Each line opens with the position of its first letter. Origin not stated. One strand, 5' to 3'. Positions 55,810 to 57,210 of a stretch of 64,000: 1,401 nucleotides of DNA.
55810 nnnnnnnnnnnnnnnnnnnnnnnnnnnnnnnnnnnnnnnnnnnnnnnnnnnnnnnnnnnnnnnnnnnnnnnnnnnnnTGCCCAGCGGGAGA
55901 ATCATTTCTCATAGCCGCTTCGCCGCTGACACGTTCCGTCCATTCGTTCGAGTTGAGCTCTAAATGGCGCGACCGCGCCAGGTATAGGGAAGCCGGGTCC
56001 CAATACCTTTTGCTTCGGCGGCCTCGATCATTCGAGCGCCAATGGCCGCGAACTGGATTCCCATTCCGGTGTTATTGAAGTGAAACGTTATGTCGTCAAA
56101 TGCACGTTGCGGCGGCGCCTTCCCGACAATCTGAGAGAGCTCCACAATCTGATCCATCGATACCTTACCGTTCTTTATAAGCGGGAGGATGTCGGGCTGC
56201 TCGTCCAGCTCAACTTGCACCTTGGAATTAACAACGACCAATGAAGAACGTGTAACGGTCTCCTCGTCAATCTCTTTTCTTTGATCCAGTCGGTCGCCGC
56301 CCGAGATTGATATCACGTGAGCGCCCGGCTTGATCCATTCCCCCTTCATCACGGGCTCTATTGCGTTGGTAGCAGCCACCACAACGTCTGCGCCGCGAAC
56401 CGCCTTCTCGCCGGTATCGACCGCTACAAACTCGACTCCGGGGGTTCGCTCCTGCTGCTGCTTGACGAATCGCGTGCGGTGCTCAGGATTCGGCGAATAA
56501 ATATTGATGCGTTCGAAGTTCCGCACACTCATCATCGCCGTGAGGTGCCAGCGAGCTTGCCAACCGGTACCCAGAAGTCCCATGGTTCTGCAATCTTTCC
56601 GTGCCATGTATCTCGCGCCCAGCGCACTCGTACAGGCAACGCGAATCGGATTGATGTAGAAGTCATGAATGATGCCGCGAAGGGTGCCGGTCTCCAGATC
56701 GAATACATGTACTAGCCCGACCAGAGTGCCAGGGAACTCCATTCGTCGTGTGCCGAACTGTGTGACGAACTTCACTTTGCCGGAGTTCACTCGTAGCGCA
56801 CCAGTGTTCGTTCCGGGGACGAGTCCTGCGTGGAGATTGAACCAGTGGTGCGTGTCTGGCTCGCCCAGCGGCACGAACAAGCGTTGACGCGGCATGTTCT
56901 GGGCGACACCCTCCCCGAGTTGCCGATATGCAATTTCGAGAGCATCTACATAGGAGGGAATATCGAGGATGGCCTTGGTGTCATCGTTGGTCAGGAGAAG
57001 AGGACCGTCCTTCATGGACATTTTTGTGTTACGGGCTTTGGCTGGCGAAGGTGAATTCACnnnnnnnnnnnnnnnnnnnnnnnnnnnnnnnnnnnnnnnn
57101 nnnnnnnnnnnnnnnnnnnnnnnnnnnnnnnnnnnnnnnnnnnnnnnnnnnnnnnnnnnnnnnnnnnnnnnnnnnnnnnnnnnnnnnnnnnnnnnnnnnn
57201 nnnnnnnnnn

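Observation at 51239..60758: IclR-controlled operon: NitT/TauT importer, OCD-family dehydrogenase, three-subunit biotin-dependent 2-oxoacid-type carboxylase and CaiB-type CoA-transferase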

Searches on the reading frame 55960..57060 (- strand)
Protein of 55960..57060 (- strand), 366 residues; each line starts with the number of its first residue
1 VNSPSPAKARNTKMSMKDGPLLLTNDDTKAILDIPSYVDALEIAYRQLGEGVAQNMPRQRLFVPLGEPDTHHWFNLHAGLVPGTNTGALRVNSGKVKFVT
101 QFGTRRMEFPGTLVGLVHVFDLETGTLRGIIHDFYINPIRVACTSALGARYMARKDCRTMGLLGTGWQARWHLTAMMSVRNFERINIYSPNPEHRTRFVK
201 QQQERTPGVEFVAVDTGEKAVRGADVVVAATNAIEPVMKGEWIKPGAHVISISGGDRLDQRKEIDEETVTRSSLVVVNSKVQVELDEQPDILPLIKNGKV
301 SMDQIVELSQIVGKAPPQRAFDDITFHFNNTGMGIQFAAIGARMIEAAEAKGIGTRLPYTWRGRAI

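Call 5: search_protein_families(library=pfam, proteins=[window:55960-57060:-])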
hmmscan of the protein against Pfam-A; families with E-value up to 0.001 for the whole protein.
window:55960-57060:- (366 aa): 1 family
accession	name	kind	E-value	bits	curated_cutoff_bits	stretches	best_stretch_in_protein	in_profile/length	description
PF02423.21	OCD_Mu_crystall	-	3.3e-38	131.9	24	1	37-340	20-302/314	Ornithine cyclodeaminase/mu-crystallin family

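Call 6: search_protein_families(library=ncbifam, proteins=[window:55960-57060:-])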
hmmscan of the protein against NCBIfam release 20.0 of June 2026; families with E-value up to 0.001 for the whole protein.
window:55960-57060:- (366 aa): 14 families
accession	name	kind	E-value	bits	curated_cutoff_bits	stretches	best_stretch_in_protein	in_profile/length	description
NF006379.0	PRK08618.1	equivalog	1.9e-41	142.5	417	1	23-357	4-324/326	ornithine cyclodeaminase family protein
NF006141.0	PRK08291.1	equivalog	6.8e-40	137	408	1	36-356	21-327/330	cyclodeaminase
NF004793.0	PRK06141.1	equivalog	3.8e-37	127.9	322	1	26-334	7-297/314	bifunctional Delta(1)-pyrroline-2-carboxylate/Delta(1)-piperideine-2-carboxylate reductase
TIGR02371.1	ala_DH_arch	equivalog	6.8e-37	127.3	409.15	1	21-356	3-321/325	alanine dehydrogenase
NF045643.1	ImmsucRedBhcD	equivalog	2e-35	122.7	500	1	34-356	15-318/321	iminosuccinate reductase BhcD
TIGR02992.1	ectoine_eutC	equivalog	3.1e-35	121.8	471.65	1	23-355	4-323/326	ectoine utilization protein EutC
NF005296.0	PRK06823.1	equivalog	6.3e-27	94.4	438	1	115-347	85-312/315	ornithine cyclodeaminase family protein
NF004848.0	PRK06199.1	subfamily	1.8e-23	83.2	362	1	107-357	106-370/379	tyramine oxidase subunit B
NF005011.0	PRK06407.1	subfamily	2.4e-23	82.8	337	1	116-325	78-278/302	ornithine cyclodeaminase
TIGR03944.1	dehyd_SbnB_fam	equivalog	3.3e-23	82.2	326.9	1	121-358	95-325/327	2,3-diaminopropionate biosynthesis protein SbnB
NF005762.1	PRK07589.1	equivalog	4.1e-22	78.6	350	1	137-351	108-312/334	ornithine cyclodeaminase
NF005603.0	PRK07340.1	equivalog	2.3e-21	76.3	266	1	23-315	7-273/307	delta(1)-pyrroline-2-carboxylate reductase family protein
NF045512.1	PyrPipCarbRedLhpI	equivalog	1.8e-20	73.3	400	1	25-280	5-239/298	bifunctional Delta(1)-pyrroline-2-carboxylate/Delta(1)-piperideine-2-carboxylate reductase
NF010785.0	PRK14188.1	subfamily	5.3e-05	22.3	396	1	218-263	197-240/297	bifunctional methylenetetrahydrofolate dehydrogenase/methenyltetrahydrofolate cyclohydrolase FolD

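Call 38: search_solved_structures(query=window:55960-57060:-, max_evalue=0.00001)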
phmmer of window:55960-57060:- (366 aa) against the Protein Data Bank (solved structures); distinct sequences matched with E-value up to 0.00001: 14.
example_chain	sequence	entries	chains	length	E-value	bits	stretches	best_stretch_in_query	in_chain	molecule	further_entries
6t3e_A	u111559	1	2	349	1.5e-37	132.6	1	16-357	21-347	DELTA1-pyrroline-2-carboxylate reductase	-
6rqa_A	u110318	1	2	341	7.6e-25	90.8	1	116-355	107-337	iminosuccinate reductase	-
1vll_A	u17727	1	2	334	1.1e-22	83.7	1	21-359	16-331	alanine dehydrogenase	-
1omo_A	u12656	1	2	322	1.2e-22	83.6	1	21-359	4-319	alanine dehydrogenase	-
4m54_A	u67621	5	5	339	5e-20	74.9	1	115-357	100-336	Putative ornithine cyclodeaminase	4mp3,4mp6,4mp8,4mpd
2i99_A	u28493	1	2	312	1.1e-19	73.9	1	114-344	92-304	Mu-crystallin homolog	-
4bv8_A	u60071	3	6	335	3.8e-19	72.1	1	109-343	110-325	THIOMORPHOLINE-CARBOXYLATE DEHYDROGENASE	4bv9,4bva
7rbp_A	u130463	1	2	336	8.4e-14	54.5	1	94-306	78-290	Ornithine cyclodeaminase/mu-crystallin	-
3hdj_A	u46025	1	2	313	6.2e-13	51.6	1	140-342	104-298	Probable ornithine cyclodeaminase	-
5yu0_A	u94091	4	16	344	8.5e-13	51.2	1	110-256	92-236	Lysine cyclodeaminase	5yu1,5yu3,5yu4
5gzi_B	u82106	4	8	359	9.6e-13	51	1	110-256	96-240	Lysine cyclodeaminase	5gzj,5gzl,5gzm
1u7h_A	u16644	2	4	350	1.3e-11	47.3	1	137-358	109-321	ornithine cyclodeaminase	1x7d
7cxs_B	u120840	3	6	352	3e-06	29.6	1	119-358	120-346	CmnK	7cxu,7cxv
8j1c_A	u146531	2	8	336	4.8e-06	29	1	136-253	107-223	Ornithine cyclodeaminase family protein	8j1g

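Call 42: find_homologous_proteins(query=window:55960-57060:-, max_evalue=1e-30)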
Query window:55960-57060:- (366 aa): 122 proteins with E <= 1e-30 among 6278 candidates; the best 120 are listed.
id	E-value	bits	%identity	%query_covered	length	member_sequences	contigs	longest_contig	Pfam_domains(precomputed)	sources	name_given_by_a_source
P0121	1.1e-236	802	100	96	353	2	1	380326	PF02423.22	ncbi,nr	ncbi:MAG: ornithine cyclodeaminase family protein [Betaproteobacteria bacterium]|nr:MAG: ornithine c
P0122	9.5e-218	740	89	100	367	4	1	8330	PF02423.22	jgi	-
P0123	1.1e-166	572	70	96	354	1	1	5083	PF02423.22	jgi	jgi:ornithine cyclodeaminase/alanine dehydrogenase-like protein (mu-crystallin family)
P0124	9.9e-162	556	67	96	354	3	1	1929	PF02423.22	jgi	jgi:ornithine cyclodeaminase/alanine dehydrogenase-like protein (mu-crystallin family)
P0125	1.3e-158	546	66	96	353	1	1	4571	PF02423.22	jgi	jgi:alanine dehydrogenase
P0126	3.4e-156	538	65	96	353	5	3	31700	PF02423.22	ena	-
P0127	4.3e-156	537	77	83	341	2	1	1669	PF02423.22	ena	-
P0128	6.9e-152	524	63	96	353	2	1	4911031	PF02423.22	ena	-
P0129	9.7e-149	513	63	96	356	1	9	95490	PF02423.22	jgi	jgi:ornithine cyclodeaminase/alanine dehydrogenase-like protein (mu-crystallin family)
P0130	7.6e-147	507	62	95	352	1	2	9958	PF02423.22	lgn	-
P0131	6.1e-141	488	60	96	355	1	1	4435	PF02423.22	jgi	jgi:ornithine cyclodeaminase/alanine dehydrogenase-like protein (mu-crystallin family)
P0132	3.7e-109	383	50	96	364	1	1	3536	PF02423.22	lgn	-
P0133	1.1e-96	342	72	55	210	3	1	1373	PF02423.22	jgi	jgi:alanine dehydrogenase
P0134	1.2e-90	322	44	93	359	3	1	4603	PF02423.22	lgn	-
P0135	4.7e-88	314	42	94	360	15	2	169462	PF02423.22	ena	-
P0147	2.0e-82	295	42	92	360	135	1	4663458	PF02423.22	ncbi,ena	-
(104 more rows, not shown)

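Call 43: find_encoding_contigs(protein=P0129, flank=10000, max_places=1)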
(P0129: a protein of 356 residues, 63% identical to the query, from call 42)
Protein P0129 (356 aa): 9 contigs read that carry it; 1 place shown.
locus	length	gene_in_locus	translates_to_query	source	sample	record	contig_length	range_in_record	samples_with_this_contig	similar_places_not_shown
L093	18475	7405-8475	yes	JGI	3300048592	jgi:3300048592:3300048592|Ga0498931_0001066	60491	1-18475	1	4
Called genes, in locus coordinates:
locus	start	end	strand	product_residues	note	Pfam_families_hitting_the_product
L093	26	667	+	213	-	PF05838:Glyco_hydro_108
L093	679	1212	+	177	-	-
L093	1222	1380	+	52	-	-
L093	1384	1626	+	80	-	-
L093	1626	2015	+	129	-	-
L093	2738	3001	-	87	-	-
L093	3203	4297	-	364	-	PF13379:NMT1_2, PF09084:NMT1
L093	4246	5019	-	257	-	PF00528:BPD_transp_1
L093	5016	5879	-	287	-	PF13191:AAA_16 (weak), PF00005:ABC_tran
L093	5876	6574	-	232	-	PF00857:Isochorismatase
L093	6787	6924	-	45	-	-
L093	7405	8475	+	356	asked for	PF02423:OCD_Mu_crystall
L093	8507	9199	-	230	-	PF00027:cNMP_binding, PF13545:HTH_Crp_2, PF13551:HTH_29 (weak)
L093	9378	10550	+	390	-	PF02515:CoA_transf_3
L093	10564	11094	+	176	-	PF00364:Biotin_lipoyl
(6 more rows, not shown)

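Call 44: find_encoding_contigs(protein=P0126, flank=10000, max_places=1)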
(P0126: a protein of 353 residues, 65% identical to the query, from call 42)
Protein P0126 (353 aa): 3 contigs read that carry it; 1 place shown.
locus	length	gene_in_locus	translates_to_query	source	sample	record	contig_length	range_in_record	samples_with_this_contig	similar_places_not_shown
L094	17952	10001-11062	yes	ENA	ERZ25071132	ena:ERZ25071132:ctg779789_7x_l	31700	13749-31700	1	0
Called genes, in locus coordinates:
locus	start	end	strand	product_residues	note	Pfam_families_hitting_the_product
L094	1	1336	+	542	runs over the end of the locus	PF00890:FAD_binding_2, PF01266:DAO (faint), PF03486:HI0933_like (weak), PF12831:FAD_oxidored (weak)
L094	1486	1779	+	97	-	PF01738:DLH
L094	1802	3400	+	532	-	PF00501:AMP-binding, PF13193:AMP-binding_C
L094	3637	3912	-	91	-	-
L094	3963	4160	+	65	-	-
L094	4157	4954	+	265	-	PF13481:AAA_25 (faint), PF01695:IstB_IS21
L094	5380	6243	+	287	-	PF00005:ABC_tran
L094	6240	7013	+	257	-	PF00528:BPD_transp_1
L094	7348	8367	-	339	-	PF09084:NMT1, PF12974:Phosphonate-bd (weak)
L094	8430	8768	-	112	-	PF13683:rve_3, PF13333:rve_2 (weak)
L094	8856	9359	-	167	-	PF00665:rve, PF13683:rve_3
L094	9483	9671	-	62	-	-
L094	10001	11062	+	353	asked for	PF02423:OCD_Mu_crystall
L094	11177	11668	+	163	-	PF00364:Biotin_lipoyl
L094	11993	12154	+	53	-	-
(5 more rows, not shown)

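Call 45: find_encoding_contigs(protein=P0128, flank=10000, max_places=1)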
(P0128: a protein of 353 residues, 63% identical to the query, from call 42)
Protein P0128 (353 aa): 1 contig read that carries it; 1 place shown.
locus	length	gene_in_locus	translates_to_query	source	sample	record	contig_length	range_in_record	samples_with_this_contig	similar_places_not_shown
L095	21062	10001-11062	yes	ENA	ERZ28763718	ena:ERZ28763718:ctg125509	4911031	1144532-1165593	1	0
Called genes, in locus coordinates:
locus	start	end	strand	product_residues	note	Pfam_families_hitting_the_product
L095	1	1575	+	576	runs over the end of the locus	PF00920:ILVD_EDD_N, PF24877:ILV_EDD_C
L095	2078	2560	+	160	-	-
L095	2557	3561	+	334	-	PF00665:rve, PF13683:rve_3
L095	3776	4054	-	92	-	PF05292:MCD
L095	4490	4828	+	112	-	PF02626:CT_A_B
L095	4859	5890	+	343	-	PF04055:Radical_SAM, PF06968:BATS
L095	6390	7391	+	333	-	PF04140:ICMT (weak), PF04191:PEMT (weak)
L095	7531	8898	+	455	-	PF00289:Biotin_carb_N, PF02222:ATP-grasp, PF02786:CPSase_L_D2, PF07478:Dala_Dala_lig_C, PF02785:Biotin_carb_C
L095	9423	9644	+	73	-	-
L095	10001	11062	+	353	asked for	PF02423:OCD_Mu_crystall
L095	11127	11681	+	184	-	PF00364:Biotin_lipoyl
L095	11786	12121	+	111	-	-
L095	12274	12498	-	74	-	PF01609:DDE_Tnp_1 (weak)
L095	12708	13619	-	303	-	PF13276:HTH_21, PF00665:rve, PF24764:rva_4 (weak), PF13683:rve_3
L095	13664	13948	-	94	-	PF01527:HTH_Tnp_1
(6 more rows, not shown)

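Call 47: find_encoding_contigs(protein=P0147, flank=8000, max_places=2)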
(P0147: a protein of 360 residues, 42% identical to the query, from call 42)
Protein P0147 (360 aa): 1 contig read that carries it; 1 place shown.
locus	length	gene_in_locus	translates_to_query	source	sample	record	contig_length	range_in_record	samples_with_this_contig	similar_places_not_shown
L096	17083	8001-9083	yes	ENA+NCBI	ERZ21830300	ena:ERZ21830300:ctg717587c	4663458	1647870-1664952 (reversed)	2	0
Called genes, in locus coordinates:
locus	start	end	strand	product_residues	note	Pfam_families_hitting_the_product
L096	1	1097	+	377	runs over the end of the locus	-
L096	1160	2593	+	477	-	PF20695:UbiD_N, PF01977:UbiD, PF20696:UbiD_C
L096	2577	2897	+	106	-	-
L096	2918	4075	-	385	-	PF12911:OppC_N, PF00528:BPD_transp_1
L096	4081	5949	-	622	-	PF19300:BPD_transp_1_N (faint), PF00528:BPD_transp_1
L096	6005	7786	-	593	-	PF00496:SBP_bac_5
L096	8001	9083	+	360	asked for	PF02423:OCD_Mu_crystall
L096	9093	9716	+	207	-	PF01300:Sua5_yciO_yrdC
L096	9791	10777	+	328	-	PF03401:TctC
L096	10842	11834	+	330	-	PF03401:TctC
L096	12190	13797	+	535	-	-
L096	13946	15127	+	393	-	PF00355:Rieske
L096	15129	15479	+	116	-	-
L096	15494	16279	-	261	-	PF00106:adh_short, PF08659:KR, PF13561:adh_short_C2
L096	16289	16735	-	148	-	PF03928:HbpS-like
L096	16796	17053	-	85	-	-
